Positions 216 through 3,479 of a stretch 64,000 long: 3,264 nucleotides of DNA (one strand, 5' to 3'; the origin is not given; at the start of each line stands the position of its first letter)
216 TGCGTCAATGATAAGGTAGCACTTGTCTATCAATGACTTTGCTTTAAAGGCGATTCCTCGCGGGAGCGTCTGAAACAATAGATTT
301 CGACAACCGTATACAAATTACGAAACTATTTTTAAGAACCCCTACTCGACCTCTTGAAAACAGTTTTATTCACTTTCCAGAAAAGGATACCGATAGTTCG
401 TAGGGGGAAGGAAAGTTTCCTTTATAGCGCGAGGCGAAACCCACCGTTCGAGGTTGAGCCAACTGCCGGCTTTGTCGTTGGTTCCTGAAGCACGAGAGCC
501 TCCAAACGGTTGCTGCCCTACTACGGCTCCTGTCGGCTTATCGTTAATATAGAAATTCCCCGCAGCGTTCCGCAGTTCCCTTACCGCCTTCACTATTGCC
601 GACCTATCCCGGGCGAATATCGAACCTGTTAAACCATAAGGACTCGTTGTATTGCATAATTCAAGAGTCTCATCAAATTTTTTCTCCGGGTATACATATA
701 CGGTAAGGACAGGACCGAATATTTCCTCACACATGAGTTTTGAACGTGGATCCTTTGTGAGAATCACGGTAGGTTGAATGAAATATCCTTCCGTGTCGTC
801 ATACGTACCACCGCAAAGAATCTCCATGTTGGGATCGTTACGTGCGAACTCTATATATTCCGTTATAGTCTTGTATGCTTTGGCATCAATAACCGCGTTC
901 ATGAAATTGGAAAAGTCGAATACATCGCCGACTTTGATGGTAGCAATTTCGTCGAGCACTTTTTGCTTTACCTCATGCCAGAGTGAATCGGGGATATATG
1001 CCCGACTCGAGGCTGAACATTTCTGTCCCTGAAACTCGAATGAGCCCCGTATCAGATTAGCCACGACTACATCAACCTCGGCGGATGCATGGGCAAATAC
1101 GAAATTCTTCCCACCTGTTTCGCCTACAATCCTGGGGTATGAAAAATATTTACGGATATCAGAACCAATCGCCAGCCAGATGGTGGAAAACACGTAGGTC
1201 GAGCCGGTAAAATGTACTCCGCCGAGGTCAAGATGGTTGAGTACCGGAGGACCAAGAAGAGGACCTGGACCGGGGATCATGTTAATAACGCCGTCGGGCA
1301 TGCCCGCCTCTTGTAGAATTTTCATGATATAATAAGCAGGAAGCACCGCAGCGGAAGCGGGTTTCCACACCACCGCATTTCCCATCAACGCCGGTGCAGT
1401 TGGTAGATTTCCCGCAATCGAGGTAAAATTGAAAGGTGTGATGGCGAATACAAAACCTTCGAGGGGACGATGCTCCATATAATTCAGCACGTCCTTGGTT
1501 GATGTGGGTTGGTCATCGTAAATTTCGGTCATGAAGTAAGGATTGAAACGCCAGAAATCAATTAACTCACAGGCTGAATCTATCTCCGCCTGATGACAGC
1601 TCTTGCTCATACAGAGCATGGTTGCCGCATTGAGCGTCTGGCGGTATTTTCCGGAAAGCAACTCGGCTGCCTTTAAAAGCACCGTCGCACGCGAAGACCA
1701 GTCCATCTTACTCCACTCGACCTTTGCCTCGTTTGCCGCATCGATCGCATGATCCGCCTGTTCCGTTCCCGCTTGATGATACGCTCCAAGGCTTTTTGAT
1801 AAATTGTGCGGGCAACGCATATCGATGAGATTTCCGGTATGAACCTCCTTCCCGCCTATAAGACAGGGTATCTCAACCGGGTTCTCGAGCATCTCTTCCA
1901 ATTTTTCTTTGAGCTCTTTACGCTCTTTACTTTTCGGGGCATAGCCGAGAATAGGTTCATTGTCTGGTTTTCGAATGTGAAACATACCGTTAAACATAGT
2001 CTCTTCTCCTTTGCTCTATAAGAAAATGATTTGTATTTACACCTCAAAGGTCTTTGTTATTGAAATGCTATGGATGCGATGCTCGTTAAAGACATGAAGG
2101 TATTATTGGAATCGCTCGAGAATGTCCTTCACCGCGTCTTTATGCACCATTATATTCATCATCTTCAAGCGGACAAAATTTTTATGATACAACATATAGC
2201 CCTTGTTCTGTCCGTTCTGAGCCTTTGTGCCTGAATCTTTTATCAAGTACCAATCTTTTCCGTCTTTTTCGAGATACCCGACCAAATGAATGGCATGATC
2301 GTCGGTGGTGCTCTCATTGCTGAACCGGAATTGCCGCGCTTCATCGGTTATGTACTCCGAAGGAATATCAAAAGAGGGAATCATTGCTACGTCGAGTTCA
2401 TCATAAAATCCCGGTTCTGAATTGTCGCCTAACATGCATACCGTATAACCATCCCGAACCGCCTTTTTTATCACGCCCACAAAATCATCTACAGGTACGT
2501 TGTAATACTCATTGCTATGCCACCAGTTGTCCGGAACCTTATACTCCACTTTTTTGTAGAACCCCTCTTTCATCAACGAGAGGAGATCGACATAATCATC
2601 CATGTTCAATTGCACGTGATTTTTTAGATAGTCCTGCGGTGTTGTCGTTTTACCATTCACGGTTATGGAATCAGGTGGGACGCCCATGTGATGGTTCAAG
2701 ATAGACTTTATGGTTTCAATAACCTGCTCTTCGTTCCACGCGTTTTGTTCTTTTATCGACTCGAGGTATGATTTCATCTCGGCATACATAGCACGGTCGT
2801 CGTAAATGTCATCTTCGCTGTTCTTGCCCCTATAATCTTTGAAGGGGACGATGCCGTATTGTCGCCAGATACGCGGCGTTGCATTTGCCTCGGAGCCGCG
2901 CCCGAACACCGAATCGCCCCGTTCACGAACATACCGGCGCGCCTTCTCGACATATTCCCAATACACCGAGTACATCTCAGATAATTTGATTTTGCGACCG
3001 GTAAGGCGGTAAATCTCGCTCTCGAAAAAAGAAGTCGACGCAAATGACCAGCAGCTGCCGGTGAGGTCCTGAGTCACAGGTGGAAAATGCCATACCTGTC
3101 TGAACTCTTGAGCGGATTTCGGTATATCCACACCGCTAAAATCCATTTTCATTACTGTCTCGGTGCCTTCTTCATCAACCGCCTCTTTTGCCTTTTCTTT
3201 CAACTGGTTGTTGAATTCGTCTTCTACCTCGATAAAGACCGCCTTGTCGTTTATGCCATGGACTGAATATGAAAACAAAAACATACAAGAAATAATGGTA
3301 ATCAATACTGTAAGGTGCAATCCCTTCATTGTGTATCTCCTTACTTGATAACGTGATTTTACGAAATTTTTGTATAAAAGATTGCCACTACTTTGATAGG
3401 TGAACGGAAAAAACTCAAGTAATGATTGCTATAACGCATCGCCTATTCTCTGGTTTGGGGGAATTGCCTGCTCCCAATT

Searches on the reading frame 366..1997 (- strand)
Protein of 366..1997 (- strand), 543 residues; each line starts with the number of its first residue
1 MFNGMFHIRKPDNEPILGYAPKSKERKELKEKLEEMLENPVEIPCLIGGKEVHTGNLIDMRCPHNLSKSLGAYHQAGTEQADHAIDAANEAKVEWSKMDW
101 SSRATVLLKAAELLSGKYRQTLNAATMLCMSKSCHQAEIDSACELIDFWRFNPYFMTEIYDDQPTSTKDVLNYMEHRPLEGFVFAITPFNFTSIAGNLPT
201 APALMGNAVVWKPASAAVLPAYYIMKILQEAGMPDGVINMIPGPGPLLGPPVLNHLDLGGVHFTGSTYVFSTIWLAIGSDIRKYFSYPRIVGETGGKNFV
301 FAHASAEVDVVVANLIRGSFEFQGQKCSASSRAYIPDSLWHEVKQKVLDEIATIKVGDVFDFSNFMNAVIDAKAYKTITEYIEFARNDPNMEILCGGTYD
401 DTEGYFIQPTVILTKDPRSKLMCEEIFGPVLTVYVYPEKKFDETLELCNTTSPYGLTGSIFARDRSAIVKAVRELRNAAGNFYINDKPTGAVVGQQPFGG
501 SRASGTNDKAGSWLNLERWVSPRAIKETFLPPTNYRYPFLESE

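Call 56: search_protein_families(library=pfam, proteins=[window:366-1997:-], max_evalue=0.00001)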
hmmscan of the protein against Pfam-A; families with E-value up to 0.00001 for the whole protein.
window:366-1997:- (543 aa): 1 family
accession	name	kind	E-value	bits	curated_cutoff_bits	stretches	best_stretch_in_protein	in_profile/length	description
PF00171.27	Aldedh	-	4.1e-103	345.9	23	1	58-513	9-450/461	Aldehyde dehydrogenase family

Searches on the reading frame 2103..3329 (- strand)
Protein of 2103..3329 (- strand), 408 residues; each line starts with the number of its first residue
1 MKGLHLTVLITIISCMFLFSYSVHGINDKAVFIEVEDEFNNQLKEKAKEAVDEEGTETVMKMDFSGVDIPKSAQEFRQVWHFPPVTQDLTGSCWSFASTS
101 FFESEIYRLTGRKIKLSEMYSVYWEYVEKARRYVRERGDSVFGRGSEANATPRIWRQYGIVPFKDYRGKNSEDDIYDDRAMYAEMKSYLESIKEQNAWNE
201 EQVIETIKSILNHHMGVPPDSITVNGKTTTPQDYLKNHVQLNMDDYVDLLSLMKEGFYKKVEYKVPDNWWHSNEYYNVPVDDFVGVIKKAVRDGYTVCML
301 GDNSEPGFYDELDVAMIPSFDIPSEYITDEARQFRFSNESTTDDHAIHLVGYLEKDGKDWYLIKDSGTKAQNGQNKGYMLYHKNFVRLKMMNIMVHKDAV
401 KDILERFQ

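Call 56: search_protein_families(library=pfam, proteins=[window:2103-3329:-], max_evalue=0.00001)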
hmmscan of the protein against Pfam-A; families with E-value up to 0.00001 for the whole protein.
window:2103-3329:- (408 aa): 2 families
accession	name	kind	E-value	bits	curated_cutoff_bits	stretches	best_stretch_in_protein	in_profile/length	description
PF03051.21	Peptidase_C1_2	-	4.4e-10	39.4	22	1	199-402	200-418/438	Peptidase C1-like family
PF00112.29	Peptidase_C1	-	6e-08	33.5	20.7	0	340-385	163-206/220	Papain family cysteine protease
